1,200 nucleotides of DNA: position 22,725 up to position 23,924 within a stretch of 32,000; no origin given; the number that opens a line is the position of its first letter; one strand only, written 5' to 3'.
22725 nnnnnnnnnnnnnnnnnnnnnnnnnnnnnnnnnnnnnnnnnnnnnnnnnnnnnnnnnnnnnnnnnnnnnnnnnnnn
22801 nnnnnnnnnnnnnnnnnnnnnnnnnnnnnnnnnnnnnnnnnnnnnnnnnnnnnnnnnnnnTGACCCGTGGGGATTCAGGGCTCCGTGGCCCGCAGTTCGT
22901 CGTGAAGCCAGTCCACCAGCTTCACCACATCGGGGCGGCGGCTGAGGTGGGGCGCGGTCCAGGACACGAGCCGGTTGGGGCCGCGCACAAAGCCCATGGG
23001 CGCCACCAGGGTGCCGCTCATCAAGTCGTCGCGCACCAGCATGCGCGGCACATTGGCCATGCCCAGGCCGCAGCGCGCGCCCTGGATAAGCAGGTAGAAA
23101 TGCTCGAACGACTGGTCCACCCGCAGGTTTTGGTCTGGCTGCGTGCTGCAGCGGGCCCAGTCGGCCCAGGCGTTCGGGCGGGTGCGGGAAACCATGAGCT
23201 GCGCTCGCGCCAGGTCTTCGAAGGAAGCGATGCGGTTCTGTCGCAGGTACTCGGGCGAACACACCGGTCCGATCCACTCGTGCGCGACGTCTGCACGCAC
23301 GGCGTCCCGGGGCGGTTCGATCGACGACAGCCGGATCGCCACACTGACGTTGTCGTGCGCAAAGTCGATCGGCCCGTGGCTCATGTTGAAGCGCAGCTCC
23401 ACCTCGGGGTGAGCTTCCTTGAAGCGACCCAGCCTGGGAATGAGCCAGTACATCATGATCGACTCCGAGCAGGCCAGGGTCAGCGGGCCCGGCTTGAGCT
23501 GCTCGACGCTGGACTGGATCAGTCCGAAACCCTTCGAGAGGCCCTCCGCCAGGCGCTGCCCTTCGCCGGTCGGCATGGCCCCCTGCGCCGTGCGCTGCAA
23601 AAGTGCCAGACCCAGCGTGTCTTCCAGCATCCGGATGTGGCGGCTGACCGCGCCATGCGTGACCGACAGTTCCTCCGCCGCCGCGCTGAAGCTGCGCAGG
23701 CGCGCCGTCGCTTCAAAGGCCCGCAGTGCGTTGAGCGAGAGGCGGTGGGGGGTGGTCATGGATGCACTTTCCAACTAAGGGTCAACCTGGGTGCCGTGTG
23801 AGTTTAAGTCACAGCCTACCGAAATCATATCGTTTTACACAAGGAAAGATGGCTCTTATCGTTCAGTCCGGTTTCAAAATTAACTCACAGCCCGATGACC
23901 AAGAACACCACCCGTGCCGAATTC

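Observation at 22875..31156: Compact RuBisCO-like protein + DUF1537 kinase + SDR + TRAP transporter module flanked by two LysR regulators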

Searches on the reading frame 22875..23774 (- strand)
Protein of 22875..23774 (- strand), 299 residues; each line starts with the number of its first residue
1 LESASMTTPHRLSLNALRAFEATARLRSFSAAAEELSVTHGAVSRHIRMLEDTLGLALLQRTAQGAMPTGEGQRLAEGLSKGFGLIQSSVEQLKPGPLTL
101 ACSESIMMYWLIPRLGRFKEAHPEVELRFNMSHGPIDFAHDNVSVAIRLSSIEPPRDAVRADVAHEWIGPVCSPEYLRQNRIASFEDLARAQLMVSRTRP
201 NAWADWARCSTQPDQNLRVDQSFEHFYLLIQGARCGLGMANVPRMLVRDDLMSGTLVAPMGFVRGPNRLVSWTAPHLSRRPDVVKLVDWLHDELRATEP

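Call 3: search_protein_families(library=pfam, proteins=[window:22875-23774:-])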
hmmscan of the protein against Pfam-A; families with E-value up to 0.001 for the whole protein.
window:22875-23774:- (299 aa): 3 families
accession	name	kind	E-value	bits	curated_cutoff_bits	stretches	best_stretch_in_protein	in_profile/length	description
PF03466.25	LysR_substrate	-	9.3e-27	94.2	28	1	94-294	4-208/209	LysR substrate binding domain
PF00126.33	HTH_1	-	1.3e-18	67.1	26.6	1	14-73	1-60/60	Bacterial regulatory helix-turn-helix protein, lysR family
PF12840.13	HTH_20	-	0.00036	20.9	27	1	17-56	10-47/51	Helix-turn-helix domain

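Call 4: search_protein_families(library=ncbifam, proteins=[window:22875-23774:-])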
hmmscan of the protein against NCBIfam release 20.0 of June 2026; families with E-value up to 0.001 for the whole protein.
window:22875-23774:- (299 aa): 49 families (the best 25 are shown)
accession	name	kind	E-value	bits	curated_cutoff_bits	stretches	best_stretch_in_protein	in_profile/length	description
NF008352.0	PRK11139.1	subfamily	9.1e-63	212.2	288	1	13-297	7-295/305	transcriptional regulator GcvA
TIGR03418.1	chol_sulf_TF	equivalog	1.1e-45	155.9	324.8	1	12-293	1-291/291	choline sulfate utilization transcriptional regulator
NF007491.0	PRK10086.1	equivalog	3e-38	131.4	316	1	12-295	17-310/313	DNA-binding transcriptional regulator DsdC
NF041130.1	PenR_Burk_TF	exception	3.4e-35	121.7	625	1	11-290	7-285/292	beta-lactamase transcriptional regulator PenR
TIGR02036.1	dsdC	equivalog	2.2e-31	109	352.4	1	13-294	9-301/302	DNA-binding transcriptional regulator DsdC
NF040888.1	trans_reg_YafC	equivalog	2.7e-21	75.7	470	1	14-258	5-255/293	DNA-binding transcriptional regulator YafC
NF002964.0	PRK03635.1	subfamily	2.5e-16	59.6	197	1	12-257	3-255/297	ArgP/LysG family DNA-binding transcriptional regulator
TIGR03298.1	argP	subfamily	2.7e-16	59.5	273.55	1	15-121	4-115/292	ArgP/LysG family DNA-binding transcriptional regulator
NF040786.1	LysR_Sec_metab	equivalog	3.5e-15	55.8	250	1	13-131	2-126/298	selenium metabolism-associated LysR family transcriptional regulator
NF009888.0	PRK13348.1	subfamily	5.4e-15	55.2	297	1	14-79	5-69/302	HTH-type transcriptional regulator ArgP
NF007315.1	PRK09801.1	equivalog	7.5e-14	51.4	398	1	24-212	18-212/301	L-tartrate utilization transcriptional activator TtdR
NF045990.1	TransRegCbbRRhodb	equivalog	1.1e-13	50.9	450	1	10-93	4-89/304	LysR family regulator CbbR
TIGR03339.1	phn_lysR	subfamily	4.2e-13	49.2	341.1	1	17-131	2-119/279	aminoethylphosphonate catabolism associated LysR family transcriptional regulator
TIGR02424.1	TF_pcaQ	equivalog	1.3e-11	44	303.8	1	11-83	2-74/300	pca operon transcription factor PcaQ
NF008416.0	PRK11242.1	equivalog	1.5e-11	44.2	277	1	16-151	5-149/300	transcriptional regulator CynR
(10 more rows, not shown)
